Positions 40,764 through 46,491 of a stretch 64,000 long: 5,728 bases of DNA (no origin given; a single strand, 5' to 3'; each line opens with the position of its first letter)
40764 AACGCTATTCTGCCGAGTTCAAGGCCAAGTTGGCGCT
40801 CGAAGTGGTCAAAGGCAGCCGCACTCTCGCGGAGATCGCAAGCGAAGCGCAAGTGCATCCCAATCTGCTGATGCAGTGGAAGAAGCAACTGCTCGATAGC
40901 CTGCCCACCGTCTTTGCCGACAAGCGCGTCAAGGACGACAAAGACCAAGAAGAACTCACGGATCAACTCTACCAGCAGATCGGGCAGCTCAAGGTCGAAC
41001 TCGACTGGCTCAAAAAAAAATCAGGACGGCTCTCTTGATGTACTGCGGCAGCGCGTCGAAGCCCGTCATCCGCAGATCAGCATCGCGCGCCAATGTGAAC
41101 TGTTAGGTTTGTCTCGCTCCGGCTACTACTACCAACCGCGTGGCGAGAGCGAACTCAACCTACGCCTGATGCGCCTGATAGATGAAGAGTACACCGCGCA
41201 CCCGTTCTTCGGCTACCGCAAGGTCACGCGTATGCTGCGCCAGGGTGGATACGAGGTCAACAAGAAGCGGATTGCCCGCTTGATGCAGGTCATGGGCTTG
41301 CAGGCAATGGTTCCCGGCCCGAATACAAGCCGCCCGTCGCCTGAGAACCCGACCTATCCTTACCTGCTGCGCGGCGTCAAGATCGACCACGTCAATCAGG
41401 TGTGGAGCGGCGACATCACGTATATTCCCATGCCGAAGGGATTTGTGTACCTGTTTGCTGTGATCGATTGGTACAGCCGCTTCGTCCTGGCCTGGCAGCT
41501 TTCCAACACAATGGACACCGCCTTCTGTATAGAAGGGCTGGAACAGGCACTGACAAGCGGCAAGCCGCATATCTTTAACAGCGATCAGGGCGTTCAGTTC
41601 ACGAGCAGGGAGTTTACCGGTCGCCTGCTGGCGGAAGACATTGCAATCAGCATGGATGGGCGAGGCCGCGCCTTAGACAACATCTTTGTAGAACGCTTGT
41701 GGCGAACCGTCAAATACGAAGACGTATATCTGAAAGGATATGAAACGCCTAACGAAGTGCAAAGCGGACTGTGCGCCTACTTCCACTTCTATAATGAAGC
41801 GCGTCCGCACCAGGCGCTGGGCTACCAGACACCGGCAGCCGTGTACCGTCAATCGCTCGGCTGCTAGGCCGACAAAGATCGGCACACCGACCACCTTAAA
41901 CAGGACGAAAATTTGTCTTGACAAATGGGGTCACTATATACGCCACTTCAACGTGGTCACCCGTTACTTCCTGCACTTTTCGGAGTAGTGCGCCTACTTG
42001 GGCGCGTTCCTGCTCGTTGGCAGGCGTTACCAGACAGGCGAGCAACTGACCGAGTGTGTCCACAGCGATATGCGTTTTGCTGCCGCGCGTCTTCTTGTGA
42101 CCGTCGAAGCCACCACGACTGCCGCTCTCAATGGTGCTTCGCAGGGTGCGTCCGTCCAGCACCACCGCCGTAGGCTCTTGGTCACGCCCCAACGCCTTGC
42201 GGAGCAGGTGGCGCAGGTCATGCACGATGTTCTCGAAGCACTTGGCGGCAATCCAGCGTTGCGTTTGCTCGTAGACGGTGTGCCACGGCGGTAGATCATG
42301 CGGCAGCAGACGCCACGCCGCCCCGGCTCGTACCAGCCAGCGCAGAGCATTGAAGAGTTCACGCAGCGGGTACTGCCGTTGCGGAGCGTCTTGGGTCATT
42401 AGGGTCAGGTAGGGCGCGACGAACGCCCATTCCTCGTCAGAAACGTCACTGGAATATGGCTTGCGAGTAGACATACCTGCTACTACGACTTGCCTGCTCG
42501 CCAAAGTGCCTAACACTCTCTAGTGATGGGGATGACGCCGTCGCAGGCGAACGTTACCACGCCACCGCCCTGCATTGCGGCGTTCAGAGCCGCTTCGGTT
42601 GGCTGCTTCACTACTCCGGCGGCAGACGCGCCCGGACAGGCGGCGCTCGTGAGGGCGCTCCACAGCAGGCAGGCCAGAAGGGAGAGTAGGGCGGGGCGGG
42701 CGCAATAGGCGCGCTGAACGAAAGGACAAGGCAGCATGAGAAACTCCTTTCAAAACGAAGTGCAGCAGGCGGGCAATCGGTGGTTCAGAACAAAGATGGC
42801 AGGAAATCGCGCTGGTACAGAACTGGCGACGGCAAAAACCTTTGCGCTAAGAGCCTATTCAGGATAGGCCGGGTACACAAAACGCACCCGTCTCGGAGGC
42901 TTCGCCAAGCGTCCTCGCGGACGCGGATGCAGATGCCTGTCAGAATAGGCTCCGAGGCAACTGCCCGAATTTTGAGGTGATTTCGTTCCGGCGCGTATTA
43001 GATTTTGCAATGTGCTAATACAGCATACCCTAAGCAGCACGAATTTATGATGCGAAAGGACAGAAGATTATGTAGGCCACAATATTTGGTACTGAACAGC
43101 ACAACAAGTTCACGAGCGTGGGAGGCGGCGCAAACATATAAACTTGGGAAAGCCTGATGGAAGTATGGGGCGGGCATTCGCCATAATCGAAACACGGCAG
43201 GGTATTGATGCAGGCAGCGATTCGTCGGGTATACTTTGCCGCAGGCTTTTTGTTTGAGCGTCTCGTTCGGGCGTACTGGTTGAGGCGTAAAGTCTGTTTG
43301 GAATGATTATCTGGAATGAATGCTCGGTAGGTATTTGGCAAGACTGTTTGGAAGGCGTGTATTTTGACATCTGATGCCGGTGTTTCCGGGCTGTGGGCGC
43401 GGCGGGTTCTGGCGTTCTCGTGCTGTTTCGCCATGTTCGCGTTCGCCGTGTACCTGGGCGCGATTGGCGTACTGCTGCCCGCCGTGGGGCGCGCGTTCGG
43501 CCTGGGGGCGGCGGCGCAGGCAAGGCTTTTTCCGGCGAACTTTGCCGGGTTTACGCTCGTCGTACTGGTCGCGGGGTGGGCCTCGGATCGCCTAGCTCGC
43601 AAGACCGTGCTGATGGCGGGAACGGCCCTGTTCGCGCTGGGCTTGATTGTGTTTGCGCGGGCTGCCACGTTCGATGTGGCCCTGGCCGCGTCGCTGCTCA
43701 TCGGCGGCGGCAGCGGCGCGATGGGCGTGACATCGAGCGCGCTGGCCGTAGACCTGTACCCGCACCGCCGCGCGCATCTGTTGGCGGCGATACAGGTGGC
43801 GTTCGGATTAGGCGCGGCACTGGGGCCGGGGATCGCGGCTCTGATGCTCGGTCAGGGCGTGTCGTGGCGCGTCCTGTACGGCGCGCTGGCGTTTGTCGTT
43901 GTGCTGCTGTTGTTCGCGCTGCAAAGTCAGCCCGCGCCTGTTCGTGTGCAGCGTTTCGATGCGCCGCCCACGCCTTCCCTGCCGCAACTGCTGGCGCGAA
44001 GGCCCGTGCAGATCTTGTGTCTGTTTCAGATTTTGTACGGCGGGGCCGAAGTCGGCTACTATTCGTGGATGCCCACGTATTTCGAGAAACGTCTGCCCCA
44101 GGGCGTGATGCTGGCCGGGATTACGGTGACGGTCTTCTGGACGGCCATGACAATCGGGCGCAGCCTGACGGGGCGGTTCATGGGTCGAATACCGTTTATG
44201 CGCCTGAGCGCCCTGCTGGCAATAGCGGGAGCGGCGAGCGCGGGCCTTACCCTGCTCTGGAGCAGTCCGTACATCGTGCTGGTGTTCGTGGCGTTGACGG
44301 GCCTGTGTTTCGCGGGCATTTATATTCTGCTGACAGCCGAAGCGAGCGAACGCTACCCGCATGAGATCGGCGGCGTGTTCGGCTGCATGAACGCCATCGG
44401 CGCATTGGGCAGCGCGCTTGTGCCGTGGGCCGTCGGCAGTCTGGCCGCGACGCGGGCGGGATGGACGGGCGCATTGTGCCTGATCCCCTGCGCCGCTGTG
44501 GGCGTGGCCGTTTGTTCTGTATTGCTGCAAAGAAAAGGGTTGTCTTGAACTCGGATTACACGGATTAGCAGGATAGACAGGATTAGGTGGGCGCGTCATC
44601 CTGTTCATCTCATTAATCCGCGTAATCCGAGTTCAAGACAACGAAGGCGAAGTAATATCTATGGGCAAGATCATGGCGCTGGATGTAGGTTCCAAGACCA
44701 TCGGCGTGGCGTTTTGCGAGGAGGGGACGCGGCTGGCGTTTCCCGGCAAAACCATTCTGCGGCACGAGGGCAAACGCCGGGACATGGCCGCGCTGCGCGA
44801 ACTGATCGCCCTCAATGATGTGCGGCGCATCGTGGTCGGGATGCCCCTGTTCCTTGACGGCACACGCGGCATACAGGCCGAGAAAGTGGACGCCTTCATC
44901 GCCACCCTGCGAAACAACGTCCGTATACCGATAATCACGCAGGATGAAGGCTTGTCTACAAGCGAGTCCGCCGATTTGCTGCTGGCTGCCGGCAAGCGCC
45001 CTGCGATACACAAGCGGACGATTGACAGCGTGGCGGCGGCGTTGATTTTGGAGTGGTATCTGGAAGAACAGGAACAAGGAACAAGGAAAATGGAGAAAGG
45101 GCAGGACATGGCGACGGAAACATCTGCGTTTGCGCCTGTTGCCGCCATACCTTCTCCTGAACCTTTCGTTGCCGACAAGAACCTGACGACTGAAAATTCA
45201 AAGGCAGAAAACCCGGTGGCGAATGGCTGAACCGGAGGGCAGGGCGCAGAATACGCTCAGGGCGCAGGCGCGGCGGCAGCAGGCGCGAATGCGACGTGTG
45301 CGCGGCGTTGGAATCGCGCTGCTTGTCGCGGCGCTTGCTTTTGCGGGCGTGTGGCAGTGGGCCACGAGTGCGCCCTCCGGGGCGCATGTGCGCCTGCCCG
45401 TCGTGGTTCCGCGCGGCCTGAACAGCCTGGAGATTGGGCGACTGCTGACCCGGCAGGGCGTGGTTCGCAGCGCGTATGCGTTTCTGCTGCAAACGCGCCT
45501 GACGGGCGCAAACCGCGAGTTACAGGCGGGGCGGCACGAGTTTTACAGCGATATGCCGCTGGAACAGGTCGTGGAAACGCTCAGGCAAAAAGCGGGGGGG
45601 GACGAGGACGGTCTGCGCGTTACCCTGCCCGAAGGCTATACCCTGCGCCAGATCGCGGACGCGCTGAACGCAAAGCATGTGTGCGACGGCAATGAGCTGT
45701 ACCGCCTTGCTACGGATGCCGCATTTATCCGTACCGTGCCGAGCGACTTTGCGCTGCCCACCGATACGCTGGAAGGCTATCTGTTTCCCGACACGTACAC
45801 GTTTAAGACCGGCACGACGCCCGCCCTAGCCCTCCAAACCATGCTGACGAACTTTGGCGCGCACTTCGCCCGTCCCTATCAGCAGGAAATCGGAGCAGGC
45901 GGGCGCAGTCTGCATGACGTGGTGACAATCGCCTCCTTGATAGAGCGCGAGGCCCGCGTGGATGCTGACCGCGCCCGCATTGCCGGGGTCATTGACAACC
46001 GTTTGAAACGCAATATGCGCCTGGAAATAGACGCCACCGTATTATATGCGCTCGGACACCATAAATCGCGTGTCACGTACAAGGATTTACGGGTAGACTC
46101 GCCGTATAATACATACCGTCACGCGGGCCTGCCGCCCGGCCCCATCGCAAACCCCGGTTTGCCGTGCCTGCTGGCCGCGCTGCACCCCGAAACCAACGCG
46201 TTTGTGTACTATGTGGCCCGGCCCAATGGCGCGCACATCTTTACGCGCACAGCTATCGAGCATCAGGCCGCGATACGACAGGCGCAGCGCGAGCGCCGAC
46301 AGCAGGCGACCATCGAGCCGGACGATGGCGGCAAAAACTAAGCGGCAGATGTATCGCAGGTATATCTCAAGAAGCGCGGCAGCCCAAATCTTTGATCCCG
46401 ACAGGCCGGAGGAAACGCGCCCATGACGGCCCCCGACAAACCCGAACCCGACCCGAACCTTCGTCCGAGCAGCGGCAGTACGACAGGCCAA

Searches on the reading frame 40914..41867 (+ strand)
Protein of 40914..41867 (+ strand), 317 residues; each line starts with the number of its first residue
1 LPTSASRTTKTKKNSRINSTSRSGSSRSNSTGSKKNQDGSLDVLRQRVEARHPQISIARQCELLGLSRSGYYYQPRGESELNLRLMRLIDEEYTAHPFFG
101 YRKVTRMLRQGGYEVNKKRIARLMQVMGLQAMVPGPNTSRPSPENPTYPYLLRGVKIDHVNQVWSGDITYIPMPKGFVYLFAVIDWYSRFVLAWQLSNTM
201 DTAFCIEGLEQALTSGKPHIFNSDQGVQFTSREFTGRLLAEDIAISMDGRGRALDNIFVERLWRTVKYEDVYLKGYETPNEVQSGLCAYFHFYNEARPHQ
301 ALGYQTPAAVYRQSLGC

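Call 92: search_protein_families(library=pfam, proteins=[window:40914-41867:+], max_evalue=0.00001)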
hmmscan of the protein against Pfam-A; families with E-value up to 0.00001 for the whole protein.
window:40914-41867:+ (317 aa): 3 families
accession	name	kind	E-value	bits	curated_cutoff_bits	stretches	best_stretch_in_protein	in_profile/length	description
PF00665.32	rve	-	1.3e-22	80.4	32.6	1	159-252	3-101/102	Integrase core domain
PF13683.12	rve_3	-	6.1e-16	58.4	26.5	1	242-307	2-67/67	Integrase core domain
PF13276.12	HTH_21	-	2.7e-15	56.8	28.1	1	81-132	2-55/60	HTH-like domain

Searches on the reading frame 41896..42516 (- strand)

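Call 92: search_protein_families(library=pfam, proteins=[window:41896-42516:-], max_evalue=0.00001)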
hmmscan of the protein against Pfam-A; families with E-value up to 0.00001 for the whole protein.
window:41896-42516:- (206 aa): 2 families
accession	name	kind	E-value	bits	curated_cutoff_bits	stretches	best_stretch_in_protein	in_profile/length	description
PF13340.11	DUF4096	-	1e-21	77.4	34.3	1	25-97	1-75/76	Putative transposase of IS4/5 family (DUF4096)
PF01609.27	DDE_Tnp_1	-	2e-09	37.9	23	1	114-185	3-76/200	Transposase DDE domain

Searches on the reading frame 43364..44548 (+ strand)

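Call 93: search_protein_families(library=pfam, proteins=[window:43364-44548:+], max_evalue=0.00001)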
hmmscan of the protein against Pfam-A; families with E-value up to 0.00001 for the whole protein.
window:43364-44548:+ (394 aa): 2 families
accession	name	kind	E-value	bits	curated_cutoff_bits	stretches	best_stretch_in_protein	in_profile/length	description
PF07690.21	MFS_1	-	3.2e-42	145.2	33.4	2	21-354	2-347/347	Major Facilitator Superfamily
PF06779.20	MFS_4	-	4.2e-10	40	26.3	1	36-388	14-363/364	Uncharacterised MFS-type transporter YbfB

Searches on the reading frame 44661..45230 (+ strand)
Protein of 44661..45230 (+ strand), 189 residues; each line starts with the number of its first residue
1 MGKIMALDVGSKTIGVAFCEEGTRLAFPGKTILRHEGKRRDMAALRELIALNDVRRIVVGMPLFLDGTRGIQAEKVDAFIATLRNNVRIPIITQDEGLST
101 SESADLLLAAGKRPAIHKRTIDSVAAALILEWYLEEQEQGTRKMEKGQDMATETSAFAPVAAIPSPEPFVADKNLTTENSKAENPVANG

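Call 93: search_protein_families(library=pfam, proteins=[window:44661-45230:+], max_evalue=0.00001)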
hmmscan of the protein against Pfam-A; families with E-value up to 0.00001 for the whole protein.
window:44661-45230:+ (189 aa): 1 family
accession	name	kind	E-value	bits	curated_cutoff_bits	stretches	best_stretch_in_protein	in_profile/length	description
PF03652.20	RuvX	-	6.2e-34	117.7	29.2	1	3-135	2-133/134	Holliday junction resolvase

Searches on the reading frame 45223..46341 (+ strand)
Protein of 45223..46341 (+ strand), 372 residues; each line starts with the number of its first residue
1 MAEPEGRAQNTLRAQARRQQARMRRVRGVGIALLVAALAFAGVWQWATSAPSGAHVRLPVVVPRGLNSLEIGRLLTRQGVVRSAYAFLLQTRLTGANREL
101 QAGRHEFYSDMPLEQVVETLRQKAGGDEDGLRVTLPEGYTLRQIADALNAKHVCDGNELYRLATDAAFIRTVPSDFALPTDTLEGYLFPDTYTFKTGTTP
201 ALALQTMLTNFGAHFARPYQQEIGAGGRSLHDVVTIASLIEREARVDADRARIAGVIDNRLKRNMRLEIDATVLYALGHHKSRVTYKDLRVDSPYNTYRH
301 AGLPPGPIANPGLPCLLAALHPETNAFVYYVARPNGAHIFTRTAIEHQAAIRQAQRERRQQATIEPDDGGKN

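Call 93: search_protein_families(library=pfam, proteins=[window:45223-46341:+], max_evalue=0.00001)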
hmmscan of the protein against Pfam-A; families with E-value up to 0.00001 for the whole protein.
window:45223-46341:+ (372 aa): 1 family
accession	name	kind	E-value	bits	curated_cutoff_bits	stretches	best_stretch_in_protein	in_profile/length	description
PF02618.21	YceG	-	2.3e-84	283.5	32.4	1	60-353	1-275/275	YceG-like family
